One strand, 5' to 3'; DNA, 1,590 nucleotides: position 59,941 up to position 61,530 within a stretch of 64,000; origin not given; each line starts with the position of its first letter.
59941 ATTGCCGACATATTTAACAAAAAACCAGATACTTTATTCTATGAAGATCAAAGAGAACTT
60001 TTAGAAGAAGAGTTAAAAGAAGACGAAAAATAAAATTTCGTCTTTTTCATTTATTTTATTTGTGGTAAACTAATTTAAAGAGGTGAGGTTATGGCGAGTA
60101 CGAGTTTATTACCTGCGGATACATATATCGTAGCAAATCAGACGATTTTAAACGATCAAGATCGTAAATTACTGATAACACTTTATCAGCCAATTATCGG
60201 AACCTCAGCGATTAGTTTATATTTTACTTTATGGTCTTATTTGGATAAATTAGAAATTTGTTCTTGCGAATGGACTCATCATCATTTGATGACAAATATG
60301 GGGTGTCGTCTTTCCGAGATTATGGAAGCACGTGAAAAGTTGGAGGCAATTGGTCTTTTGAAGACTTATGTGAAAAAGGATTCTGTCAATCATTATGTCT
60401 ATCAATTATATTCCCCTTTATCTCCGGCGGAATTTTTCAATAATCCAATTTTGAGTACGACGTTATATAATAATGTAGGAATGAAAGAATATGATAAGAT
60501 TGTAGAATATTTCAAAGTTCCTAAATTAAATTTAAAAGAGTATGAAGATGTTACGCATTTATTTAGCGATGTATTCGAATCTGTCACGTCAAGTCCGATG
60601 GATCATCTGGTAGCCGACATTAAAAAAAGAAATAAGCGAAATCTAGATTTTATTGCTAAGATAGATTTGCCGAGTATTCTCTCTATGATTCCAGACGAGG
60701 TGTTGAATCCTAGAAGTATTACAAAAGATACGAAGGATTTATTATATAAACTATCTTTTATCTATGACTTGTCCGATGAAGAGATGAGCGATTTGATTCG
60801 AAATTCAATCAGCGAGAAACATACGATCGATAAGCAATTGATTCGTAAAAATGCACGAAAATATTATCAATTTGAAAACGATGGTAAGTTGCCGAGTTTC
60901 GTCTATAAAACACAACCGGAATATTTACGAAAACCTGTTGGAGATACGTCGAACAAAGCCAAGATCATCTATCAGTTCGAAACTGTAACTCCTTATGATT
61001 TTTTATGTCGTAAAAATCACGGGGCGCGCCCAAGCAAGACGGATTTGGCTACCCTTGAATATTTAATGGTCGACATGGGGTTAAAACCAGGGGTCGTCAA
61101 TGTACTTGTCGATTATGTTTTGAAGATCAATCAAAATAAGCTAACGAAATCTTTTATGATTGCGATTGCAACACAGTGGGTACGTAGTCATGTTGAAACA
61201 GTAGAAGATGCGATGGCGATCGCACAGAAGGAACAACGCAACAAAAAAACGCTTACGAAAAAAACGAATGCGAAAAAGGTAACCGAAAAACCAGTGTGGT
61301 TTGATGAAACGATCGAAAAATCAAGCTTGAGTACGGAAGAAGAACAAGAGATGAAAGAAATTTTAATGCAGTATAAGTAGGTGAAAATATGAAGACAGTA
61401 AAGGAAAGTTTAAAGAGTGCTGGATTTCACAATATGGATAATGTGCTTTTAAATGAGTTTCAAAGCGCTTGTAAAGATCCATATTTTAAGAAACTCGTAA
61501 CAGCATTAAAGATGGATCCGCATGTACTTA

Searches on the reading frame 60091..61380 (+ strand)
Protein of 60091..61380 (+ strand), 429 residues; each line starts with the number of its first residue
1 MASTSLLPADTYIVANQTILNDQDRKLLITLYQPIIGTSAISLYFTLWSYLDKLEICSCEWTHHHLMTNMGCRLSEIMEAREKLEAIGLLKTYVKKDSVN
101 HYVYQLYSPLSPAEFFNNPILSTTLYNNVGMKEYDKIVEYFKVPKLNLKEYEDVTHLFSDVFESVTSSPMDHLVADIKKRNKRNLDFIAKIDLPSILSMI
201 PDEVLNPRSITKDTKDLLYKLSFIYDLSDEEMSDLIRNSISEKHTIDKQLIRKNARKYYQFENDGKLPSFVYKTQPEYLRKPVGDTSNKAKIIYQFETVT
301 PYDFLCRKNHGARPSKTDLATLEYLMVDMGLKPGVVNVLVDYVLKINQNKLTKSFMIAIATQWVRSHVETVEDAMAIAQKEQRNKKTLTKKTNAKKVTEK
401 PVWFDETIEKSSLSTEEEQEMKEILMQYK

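Call 84: search_protein_families(library=pfam, proteins=[window:60091-61380:+], max_evalue=0.00001)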
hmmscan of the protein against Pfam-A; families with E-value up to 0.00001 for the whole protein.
window:60091-61380:+ (429 aa): 1 family
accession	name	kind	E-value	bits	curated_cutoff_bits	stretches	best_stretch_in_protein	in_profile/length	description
PF07261.16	DnaB_2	-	3.3e-10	40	22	1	308-376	6-72/74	Replication initiation and membrane attachment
